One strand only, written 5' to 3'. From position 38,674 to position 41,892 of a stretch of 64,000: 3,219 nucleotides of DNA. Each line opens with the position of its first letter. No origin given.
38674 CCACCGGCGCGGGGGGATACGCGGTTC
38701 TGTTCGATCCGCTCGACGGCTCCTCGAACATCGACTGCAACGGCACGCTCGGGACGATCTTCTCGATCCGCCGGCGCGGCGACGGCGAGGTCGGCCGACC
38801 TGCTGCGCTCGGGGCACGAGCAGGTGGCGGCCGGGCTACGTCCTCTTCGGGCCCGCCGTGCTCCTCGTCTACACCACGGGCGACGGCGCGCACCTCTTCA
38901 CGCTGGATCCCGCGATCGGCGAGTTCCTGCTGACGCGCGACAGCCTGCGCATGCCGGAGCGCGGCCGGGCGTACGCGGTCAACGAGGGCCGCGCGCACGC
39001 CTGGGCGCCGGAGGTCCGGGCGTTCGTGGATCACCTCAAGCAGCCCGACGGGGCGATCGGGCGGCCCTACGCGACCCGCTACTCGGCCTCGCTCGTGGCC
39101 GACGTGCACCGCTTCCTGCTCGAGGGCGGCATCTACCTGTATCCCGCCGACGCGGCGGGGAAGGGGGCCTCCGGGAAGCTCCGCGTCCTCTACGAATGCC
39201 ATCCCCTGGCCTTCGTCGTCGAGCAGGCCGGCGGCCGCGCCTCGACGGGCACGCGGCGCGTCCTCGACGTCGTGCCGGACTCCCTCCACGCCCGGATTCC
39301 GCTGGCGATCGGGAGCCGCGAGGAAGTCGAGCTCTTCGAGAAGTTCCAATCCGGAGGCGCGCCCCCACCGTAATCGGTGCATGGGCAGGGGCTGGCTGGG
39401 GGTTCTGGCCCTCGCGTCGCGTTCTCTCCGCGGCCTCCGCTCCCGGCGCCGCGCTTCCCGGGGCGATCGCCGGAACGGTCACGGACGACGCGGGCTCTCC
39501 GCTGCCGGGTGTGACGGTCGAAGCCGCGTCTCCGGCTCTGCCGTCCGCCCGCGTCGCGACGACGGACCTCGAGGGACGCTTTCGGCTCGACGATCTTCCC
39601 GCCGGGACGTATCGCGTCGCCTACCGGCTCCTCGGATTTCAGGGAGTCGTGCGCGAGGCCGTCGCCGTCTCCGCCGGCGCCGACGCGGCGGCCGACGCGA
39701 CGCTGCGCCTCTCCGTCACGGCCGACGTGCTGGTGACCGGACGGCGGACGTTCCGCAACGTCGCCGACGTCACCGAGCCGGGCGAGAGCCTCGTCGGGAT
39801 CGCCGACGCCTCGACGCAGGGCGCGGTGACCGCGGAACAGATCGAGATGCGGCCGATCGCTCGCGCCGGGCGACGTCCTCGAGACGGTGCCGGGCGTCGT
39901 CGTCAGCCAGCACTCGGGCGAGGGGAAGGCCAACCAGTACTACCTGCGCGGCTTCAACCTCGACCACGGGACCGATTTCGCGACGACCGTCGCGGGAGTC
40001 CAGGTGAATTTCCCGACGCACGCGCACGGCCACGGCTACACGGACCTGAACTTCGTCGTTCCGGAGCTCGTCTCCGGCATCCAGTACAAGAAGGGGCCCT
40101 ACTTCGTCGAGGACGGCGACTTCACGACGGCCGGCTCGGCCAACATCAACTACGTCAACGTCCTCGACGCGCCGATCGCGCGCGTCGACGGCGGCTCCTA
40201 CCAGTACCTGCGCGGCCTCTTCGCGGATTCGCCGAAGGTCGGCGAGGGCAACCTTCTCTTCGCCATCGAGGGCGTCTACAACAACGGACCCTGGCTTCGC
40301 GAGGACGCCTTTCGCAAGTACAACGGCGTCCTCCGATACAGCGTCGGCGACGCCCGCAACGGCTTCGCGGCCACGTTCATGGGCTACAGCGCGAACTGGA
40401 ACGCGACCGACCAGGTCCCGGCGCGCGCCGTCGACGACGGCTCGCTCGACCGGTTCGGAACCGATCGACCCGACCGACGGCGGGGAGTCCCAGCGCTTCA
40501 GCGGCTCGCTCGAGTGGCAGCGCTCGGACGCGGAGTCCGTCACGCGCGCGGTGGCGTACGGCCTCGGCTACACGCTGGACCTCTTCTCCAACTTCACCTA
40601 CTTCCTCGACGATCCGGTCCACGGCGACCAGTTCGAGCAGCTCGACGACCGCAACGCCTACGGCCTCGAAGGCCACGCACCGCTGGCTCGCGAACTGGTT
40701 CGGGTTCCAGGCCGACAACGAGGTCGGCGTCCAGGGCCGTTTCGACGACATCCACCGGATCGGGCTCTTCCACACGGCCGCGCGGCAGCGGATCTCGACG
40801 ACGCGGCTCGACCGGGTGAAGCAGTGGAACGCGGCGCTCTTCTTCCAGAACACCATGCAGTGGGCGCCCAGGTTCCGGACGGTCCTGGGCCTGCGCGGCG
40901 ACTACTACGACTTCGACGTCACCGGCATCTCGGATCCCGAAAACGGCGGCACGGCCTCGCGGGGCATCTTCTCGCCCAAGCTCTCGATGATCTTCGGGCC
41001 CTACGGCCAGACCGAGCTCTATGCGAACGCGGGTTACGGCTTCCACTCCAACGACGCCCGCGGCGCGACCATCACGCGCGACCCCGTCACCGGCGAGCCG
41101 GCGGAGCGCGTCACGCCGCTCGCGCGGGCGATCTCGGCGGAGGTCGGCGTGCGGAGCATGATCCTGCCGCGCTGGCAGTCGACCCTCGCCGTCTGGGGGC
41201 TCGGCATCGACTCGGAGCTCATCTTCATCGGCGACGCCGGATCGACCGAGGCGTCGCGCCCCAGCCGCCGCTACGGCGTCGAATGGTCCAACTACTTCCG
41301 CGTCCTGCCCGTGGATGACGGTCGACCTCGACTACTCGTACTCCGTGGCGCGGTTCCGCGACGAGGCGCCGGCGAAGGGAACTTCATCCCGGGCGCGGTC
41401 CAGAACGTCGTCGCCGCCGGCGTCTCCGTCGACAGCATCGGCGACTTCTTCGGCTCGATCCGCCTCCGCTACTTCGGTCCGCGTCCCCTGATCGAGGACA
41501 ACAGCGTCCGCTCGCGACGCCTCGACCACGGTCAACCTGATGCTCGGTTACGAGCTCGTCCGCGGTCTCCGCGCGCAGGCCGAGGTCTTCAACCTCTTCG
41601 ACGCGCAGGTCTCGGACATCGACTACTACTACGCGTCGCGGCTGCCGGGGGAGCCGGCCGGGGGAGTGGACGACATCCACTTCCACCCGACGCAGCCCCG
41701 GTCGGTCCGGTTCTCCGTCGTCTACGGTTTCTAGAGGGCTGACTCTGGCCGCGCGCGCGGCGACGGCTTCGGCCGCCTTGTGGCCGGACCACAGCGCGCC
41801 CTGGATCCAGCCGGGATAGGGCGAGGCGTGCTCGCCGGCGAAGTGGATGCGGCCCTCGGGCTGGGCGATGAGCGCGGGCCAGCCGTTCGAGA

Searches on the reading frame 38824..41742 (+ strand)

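Call 48: search_protein_families(library=pfam, proteins=[window:38824-41742:+], max_evalue=0.001)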
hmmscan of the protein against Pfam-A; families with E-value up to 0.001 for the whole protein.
window:38824-41742:+ (972 aa): 3 families
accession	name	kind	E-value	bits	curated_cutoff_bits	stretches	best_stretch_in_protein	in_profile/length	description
PF13620.12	CarboxypepD_reg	-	1.5e-18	67.3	32.3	1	215-295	2-82/82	Carboxypeptidase regulatory-like domain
PF00593.30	TonB_dep_Rec_b-barrel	-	1e-15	59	27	1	563-884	55-393/436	TonB dependent receptor-like, beta-barrel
PF13715.12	CarbopepD_reg_2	-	3.5e-07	30.6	32.2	1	215-278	1-61/88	CarboxypepD_reg-like domain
